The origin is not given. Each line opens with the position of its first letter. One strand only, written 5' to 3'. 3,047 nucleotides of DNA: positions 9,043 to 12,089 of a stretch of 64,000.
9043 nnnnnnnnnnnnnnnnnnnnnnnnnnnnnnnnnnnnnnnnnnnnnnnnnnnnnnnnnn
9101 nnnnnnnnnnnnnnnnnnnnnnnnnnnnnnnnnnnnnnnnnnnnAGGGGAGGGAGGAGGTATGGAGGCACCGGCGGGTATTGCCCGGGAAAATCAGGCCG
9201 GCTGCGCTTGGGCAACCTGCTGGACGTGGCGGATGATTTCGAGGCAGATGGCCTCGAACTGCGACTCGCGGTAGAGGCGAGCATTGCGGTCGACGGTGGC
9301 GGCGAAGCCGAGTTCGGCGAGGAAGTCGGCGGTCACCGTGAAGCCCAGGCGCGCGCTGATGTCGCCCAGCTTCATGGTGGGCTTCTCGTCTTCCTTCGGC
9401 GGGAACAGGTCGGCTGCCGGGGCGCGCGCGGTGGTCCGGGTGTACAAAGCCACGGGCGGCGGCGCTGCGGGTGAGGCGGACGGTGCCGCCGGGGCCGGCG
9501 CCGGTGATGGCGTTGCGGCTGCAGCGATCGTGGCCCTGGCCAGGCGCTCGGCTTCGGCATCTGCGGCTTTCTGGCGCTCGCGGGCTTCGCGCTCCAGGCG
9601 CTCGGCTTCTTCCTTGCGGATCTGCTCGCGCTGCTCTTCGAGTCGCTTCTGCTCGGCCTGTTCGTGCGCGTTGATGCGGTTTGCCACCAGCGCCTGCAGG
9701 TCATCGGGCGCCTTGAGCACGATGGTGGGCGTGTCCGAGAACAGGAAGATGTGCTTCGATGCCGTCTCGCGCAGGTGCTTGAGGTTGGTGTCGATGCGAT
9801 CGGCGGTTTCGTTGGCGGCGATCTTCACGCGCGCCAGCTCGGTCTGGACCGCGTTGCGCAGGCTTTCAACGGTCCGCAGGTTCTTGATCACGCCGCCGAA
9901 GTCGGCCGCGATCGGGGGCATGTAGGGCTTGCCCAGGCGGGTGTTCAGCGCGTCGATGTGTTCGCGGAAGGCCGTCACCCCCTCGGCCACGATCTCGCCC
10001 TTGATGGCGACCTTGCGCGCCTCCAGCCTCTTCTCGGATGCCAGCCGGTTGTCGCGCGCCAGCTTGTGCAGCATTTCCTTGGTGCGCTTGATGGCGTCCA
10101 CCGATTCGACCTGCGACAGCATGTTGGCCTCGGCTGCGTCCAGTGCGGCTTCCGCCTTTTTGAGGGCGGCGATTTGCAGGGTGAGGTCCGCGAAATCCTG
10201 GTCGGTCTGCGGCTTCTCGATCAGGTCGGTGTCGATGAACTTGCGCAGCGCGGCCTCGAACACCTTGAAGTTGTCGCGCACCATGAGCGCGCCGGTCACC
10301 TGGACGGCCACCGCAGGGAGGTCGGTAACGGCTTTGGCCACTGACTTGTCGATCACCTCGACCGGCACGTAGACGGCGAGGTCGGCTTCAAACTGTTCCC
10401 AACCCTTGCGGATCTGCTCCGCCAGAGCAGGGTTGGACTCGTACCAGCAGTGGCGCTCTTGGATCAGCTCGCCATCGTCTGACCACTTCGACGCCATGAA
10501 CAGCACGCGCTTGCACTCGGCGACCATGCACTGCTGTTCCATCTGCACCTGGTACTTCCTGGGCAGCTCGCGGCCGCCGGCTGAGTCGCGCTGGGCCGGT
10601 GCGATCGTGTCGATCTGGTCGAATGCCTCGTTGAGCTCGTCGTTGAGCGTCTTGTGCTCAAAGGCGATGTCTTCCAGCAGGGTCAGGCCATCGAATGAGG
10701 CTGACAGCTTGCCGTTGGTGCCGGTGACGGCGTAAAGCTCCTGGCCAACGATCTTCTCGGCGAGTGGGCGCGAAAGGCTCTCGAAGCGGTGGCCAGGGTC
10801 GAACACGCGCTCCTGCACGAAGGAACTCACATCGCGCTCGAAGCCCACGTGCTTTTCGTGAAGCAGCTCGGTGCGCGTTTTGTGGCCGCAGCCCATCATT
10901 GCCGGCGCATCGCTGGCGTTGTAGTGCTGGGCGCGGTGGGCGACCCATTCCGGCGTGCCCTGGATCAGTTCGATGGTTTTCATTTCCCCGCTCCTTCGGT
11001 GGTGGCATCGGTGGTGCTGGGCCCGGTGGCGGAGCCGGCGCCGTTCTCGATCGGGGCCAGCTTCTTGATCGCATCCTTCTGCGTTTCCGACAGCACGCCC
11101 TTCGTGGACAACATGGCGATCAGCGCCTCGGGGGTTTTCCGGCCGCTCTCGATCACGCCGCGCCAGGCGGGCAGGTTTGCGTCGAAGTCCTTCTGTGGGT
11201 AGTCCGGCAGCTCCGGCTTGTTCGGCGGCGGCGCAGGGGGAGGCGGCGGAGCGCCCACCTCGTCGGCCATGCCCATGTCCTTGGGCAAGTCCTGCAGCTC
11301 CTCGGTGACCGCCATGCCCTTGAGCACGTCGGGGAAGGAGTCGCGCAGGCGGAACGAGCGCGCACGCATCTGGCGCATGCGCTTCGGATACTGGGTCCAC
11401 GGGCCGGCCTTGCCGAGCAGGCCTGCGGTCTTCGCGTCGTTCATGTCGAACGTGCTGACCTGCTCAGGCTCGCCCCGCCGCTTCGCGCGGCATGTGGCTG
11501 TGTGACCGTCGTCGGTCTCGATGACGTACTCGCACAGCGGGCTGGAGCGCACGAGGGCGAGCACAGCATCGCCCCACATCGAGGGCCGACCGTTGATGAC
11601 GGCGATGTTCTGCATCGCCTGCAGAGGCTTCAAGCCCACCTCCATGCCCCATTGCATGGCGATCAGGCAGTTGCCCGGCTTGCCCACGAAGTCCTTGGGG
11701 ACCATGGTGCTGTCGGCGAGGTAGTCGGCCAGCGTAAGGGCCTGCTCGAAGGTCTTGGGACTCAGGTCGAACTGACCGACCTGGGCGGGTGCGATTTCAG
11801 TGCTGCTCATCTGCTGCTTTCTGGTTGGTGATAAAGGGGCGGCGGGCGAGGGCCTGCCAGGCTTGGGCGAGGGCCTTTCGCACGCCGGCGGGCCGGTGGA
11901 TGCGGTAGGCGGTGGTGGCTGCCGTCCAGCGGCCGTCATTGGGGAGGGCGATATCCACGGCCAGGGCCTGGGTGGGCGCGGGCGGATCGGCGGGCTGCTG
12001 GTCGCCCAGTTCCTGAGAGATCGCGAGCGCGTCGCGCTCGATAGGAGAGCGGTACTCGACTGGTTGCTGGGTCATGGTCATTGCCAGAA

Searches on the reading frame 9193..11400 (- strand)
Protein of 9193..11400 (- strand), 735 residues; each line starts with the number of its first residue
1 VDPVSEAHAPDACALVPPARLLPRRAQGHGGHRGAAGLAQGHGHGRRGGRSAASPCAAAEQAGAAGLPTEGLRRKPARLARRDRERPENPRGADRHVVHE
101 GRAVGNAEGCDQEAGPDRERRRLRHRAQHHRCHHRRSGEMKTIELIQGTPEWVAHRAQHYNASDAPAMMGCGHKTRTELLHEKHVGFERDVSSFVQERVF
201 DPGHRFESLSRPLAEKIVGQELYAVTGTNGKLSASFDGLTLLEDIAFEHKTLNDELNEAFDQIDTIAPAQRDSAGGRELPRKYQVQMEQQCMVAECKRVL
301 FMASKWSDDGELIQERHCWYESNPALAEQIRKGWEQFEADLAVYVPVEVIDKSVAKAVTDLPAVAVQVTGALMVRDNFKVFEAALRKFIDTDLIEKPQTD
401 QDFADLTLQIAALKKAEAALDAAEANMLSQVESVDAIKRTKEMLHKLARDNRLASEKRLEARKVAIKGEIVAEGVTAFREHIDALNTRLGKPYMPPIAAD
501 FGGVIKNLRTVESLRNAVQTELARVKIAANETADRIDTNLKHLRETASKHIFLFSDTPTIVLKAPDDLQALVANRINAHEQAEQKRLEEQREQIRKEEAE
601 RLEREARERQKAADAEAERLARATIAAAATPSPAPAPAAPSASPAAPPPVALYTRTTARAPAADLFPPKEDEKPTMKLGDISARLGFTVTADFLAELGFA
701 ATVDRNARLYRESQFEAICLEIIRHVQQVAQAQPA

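Call 10: search_protein_families(library=pfam, proteins=[window:9193-11400:-], max_evalue=0.001)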
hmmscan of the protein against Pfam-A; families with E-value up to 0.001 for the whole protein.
window:9193-11400:- (735 aa): 1 family
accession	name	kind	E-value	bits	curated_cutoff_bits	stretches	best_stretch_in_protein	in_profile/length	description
PF09588.16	YqaJ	-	2e-05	25.4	22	1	151-296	1-149/150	YqaJ-like viral recombinase domain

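Call 11: search_protein_families(library=phrogs, proteins=[window:9193-11400:-], max_evalue=0.00001)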
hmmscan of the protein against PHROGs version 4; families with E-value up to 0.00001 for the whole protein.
window:9193-11400:- (735 aa): 2 families
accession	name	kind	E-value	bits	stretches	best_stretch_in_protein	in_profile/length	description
phrog_7655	-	DNA, RNA and nucleotide metabolism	3.2e-175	585.1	1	140-684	1-519/551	RecE-like recombination exonuclease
phrog_434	-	DNA, RNA and nucleotide metabolism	6.4e-11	43.1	1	139-359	47-256/372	RecE-like recombination exonuclease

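Call 58: search_protein_families(library=padloc, proteins=[window:9193-11400:-], max_evalue=0.001)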
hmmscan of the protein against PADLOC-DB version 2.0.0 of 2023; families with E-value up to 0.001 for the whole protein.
window:9193-11400:- (735 aa): 0 families

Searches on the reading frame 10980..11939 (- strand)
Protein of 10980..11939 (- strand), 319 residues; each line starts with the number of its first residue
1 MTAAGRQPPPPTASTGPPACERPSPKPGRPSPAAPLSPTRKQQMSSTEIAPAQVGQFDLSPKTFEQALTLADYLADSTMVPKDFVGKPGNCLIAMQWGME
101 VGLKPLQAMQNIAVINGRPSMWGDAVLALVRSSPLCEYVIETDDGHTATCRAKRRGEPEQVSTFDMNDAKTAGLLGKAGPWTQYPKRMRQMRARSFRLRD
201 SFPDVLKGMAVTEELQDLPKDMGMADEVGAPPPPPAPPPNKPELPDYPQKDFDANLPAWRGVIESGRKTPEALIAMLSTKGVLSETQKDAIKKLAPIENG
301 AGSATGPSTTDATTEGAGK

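Call 10: search_protein_families(library=pfam, proteins=[window:10980-11939:-], max_evalue=0.001)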
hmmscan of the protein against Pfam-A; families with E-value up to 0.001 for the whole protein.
window:10980-11939:- (319 aa): 0 families

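Call 11: search_protein_families(library=phrogs, proteins=[window:10980-11939:-], max_evalue=0.00001)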
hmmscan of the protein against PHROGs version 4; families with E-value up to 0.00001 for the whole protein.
window:10980-11939:- (319 aa): 2 families
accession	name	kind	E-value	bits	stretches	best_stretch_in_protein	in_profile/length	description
phrog_561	-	DNA, RNA and nucleotide metabolism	3.5e-65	222.6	1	42-251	272-497/633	RecT-like ssDNA annealing protein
phrog_4171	-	DNA, RNA and nucleotide metabolism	2.4e-21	77.8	1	61-232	37-225/392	RecT-like ssDNA annealing protein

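Call 58: search_protein_families(library=padloc, proteins=[window:10980-11939:-], max_evalue=0.001)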
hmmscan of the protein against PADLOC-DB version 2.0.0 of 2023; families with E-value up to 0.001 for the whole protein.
window:10980-11939:- (319 aa): 0 families
